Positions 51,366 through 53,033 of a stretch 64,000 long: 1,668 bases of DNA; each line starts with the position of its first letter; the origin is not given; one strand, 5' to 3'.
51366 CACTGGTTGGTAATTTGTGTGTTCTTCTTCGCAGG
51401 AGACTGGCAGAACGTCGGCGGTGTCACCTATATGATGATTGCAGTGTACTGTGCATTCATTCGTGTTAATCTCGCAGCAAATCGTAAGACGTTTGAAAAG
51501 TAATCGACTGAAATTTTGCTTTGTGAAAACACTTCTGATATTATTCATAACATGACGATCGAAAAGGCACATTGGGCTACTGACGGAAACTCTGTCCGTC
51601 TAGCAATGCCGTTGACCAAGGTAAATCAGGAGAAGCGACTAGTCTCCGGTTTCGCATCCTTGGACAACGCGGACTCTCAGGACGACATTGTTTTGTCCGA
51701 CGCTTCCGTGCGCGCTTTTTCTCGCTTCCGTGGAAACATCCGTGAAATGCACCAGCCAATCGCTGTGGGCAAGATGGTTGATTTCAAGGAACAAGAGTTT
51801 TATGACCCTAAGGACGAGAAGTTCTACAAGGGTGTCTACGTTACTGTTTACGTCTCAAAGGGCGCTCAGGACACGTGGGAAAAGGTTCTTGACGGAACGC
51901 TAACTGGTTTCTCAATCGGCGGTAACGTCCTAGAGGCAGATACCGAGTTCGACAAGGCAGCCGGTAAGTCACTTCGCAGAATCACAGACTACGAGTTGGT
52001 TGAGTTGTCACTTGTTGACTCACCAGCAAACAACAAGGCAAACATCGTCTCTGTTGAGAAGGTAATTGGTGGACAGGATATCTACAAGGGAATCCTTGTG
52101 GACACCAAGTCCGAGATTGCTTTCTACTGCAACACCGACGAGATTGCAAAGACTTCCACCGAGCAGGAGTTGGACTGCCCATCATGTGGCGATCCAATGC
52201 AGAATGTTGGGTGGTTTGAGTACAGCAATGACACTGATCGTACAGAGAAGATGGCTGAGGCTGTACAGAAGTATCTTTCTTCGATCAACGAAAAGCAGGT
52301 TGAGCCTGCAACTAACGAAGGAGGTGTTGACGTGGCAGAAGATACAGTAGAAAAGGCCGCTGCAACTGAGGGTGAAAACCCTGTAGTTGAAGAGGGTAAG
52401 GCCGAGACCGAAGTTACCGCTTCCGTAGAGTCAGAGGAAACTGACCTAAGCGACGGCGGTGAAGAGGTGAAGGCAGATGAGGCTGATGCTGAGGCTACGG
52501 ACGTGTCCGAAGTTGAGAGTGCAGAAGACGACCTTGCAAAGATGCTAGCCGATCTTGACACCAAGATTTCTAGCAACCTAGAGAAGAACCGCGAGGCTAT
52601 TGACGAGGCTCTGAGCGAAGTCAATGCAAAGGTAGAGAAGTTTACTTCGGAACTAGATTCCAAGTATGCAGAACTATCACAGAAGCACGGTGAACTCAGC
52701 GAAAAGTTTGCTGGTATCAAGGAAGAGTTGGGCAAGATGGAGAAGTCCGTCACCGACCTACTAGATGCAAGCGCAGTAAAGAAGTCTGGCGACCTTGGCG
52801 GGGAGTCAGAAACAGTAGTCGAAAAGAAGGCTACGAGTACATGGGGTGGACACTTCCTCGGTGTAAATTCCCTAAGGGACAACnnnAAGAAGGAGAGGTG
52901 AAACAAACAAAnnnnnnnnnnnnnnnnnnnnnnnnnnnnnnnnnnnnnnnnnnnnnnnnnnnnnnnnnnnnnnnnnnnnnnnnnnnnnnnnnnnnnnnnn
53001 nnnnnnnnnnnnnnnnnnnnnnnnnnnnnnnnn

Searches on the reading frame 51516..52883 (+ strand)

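Call 30: search_protein_families(library=pfam, proteins=[window:51516-52883:+], max_evalue=0.001)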
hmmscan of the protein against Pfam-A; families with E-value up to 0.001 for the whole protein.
window:51516-52883:+ (456 aa): 5 families
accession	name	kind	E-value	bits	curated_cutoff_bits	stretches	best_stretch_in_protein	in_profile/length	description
PF04586.22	Peptidase_S78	-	6.9e-07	30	21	1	116-178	92-153/165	Caudovirus prohead serine protease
PF14550.11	Peptidase_S78_2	-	2.3e-06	28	24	1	33-137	5-121/126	Putative phage serine protease XkdF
PF04163.17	Tht1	-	0.0001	21.7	21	1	332-422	196-289/595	Tht1-like nuclear fusion protein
PF04513.17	Baculo_PEP_C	-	0.00042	20.8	38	1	339-414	17-103/140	Baculovirus polyhedron envelope protein, PEP, C terminus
PF07464.16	ApoLp-III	-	0.00071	20.2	36.3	1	337-398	31-92/146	Apolipophorin-III precursor (apoLp-III)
